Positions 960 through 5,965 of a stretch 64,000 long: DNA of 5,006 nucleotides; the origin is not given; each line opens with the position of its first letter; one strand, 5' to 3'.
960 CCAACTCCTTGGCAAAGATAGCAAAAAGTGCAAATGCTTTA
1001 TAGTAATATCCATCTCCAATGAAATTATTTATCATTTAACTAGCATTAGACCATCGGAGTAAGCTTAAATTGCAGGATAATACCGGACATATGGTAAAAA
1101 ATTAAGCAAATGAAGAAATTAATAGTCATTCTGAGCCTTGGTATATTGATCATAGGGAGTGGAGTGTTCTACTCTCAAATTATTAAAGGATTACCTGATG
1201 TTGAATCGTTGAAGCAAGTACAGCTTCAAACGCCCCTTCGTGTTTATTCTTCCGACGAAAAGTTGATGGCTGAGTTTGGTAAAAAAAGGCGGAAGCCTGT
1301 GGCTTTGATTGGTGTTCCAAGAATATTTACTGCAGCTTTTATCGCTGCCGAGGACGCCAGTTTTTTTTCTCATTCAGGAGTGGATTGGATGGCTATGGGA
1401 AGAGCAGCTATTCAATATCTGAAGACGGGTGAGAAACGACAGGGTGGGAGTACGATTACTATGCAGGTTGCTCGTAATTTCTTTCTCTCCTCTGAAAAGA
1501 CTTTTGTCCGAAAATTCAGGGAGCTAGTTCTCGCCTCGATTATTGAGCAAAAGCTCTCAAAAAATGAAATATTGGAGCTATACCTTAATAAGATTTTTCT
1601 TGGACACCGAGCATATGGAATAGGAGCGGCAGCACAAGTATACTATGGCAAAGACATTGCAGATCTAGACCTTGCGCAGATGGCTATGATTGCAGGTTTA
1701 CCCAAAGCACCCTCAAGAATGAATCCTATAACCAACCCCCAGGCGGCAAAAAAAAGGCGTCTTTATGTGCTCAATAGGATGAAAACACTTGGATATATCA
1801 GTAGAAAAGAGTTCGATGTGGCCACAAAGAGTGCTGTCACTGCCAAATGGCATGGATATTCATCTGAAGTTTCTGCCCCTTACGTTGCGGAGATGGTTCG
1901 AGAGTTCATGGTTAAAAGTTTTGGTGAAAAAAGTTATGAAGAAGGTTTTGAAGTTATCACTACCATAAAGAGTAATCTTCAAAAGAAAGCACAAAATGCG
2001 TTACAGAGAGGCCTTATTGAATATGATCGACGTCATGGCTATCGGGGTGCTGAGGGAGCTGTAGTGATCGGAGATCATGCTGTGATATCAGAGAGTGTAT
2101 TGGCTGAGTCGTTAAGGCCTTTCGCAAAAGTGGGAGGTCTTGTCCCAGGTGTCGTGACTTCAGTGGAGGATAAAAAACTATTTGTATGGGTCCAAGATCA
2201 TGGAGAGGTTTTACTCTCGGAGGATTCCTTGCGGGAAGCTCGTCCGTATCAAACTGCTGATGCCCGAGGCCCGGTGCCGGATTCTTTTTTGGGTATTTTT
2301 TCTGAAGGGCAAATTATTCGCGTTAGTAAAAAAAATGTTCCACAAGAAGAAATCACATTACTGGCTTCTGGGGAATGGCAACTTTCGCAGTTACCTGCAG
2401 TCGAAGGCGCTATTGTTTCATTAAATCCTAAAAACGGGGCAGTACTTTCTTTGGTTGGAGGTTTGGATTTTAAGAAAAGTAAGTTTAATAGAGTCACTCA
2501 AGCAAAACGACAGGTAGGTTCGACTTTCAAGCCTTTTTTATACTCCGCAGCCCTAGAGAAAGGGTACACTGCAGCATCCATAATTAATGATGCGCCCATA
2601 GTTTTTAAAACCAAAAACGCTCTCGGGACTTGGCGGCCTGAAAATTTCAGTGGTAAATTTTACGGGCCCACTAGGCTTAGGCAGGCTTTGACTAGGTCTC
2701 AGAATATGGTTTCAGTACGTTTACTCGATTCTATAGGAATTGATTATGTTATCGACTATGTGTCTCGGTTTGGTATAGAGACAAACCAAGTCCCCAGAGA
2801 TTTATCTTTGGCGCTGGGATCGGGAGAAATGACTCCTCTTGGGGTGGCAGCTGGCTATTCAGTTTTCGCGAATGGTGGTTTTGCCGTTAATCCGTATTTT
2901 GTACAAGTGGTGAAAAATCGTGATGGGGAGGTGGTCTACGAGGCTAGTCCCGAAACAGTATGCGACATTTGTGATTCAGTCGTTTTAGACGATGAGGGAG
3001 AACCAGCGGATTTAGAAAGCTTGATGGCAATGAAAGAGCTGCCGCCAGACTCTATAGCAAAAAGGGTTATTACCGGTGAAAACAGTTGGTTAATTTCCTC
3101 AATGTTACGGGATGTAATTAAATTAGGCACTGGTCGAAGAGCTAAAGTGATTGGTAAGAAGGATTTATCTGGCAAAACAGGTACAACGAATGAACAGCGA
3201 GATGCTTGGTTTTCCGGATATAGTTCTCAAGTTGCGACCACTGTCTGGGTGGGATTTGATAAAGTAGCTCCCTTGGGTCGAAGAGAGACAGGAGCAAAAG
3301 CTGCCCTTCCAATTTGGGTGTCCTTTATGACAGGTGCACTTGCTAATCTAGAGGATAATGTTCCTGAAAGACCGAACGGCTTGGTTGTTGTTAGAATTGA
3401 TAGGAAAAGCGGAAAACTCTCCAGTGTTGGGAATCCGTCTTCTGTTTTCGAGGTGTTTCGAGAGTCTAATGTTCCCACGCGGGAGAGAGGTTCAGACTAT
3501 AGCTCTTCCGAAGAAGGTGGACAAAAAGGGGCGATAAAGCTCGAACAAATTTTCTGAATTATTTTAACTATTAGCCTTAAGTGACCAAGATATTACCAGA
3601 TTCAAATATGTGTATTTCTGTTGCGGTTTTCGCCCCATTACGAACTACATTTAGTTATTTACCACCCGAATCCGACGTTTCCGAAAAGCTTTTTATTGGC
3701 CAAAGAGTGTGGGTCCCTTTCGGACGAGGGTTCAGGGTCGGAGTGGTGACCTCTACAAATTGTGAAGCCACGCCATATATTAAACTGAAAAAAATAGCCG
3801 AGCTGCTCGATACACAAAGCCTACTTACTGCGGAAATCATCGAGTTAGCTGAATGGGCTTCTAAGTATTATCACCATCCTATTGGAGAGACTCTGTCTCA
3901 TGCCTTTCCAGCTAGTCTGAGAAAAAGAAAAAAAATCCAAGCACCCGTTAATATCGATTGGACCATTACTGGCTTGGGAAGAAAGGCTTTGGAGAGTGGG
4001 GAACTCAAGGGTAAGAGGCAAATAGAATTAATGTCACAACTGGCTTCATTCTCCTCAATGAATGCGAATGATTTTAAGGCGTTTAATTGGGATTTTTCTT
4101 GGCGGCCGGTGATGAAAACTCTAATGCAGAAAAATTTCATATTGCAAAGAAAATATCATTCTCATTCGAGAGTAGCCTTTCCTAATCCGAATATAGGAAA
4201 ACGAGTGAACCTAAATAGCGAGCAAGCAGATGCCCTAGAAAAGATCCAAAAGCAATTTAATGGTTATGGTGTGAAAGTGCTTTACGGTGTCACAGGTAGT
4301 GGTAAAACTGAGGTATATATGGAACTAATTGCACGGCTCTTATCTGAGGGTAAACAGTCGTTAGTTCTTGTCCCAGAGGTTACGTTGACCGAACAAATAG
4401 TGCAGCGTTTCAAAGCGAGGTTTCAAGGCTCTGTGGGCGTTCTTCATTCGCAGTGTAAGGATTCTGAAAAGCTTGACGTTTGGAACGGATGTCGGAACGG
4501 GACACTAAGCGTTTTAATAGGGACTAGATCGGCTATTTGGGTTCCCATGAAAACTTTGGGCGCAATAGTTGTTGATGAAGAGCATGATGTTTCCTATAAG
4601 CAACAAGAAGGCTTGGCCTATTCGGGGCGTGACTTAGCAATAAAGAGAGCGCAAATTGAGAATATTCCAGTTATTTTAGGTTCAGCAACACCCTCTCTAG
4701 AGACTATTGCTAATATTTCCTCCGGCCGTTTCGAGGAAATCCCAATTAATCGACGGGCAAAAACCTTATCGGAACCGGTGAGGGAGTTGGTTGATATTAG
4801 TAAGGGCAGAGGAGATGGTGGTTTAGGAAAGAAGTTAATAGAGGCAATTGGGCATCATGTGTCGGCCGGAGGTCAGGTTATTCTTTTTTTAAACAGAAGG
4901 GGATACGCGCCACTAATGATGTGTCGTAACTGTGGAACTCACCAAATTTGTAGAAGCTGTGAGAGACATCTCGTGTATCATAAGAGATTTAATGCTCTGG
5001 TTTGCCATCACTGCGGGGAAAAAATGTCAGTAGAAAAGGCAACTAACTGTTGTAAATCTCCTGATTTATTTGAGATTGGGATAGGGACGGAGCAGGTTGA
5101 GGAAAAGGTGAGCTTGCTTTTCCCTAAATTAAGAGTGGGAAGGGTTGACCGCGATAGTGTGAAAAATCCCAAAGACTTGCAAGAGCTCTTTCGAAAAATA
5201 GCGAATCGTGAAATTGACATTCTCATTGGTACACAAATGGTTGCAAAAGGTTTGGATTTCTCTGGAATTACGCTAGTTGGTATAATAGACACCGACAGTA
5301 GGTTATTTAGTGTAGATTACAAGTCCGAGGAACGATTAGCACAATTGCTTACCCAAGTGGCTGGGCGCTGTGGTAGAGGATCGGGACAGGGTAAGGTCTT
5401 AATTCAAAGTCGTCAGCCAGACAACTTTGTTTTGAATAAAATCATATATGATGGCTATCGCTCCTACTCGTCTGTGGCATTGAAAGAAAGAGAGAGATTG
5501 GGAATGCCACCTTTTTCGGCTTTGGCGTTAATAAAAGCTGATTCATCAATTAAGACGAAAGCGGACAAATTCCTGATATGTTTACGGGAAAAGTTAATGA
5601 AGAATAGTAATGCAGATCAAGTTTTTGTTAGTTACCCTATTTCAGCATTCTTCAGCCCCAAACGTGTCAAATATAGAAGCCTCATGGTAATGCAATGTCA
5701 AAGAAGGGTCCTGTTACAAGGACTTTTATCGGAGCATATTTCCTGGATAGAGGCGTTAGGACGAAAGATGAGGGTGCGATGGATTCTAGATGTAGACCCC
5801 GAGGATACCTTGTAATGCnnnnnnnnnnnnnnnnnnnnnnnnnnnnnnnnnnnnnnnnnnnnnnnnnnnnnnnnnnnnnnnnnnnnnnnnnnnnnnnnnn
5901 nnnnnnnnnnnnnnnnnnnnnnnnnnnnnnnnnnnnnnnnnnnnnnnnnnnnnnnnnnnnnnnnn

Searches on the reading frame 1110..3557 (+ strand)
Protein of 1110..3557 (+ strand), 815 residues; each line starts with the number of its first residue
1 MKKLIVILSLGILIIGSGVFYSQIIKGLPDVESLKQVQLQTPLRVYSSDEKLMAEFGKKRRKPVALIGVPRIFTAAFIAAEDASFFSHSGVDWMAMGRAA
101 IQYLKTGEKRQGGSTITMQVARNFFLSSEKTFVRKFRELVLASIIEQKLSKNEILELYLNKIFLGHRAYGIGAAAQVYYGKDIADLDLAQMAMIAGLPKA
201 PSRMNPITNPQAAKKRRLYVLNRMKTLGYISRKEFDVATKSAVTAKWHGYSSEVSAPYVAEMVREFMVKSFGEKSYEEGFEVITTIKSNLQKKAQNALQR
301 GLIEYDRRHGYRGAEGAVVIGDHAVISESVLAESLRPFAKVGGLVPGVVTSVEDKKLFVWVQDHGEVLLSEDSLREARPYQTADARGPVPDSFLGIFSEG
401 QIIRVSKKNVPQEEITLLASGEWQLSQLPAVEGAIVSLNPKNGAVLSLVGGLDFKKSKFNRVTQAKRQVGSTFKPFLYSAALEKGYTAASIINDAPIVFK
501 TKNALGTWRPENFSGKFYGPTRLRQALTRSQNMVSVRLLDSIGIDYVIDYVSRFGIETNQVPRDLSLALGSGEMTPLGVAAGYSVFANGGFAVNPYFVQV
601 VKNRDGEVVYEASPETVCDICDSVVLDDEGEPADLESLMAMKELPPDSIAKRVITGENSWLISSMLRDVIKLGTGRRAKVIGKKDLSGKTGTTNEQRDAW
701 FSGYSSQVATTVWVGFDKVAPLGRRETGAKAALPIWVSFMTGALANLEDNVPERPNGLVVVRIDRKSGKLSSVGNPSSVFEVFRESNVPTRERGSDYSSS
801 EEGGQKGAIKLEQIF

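Call 72: search_protein_families(library=pfam, proteins=[window:1110-3557:+], max_evalue=0.00001)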
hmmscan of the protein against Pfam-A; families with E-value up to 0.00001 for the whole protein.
window:1110-3557:+ (815 aa): 3 families
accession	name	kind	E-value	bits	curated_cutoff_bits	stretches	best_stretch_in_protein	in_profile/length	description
PF00912.28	Transgly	-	3.3e-63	212.8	27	1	50-225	2-178/178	Transglycosylase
PF00905.27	Transpeptidase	-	1.3e-31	110.4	22.1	1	433-714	1-273/299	Penicillin binding protein transpeptidase domain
PF17092.11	PCB_OB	-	7.5e-18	65.8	27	1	311-431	1-111/111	Penicillin-binding protein OB-like domain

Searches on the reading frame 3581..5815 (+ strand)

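Call 72: search_protein_families(library=pfam, proteins=[window:3581-5815:+], max_evalue=0.00001)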
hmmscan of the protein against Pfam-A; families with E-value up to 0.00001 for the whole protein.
window:3581-5815:+ (744 aa): 6 families
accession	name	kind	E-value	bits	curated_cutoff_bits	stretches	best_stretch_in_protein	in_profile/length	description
PF17764.6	PriA_3primeBD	-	3e-24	85.1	22.7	1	13-110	1-96/96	3'DNA-binding domain (3'BD)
PF00270.35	DEAD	-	5.5e-20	72.2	26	1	215-378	4-166/167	DEAD/DEAH box helicase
PF04851.21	ResIII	-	1.2e-14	54.9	22.5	1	209-372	2-163/164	Type III restriction enzyme, res subunit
PF00271.37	Helicase_C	-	6.8e-14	52.5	23.5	1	516-599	39-108/110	Helicase conserved C-terminal domain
PF18074.6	PriA_C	-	6.1e-11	43.4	26.9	1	644-740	1-95/95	Primosomal protein N C-terminal domain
PF18319.7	Zn_ribbon_PriA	-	4.1e-06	27.1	26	1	457-481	1-25/27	PriA DNA helicase Cys-rich region (CRR) domain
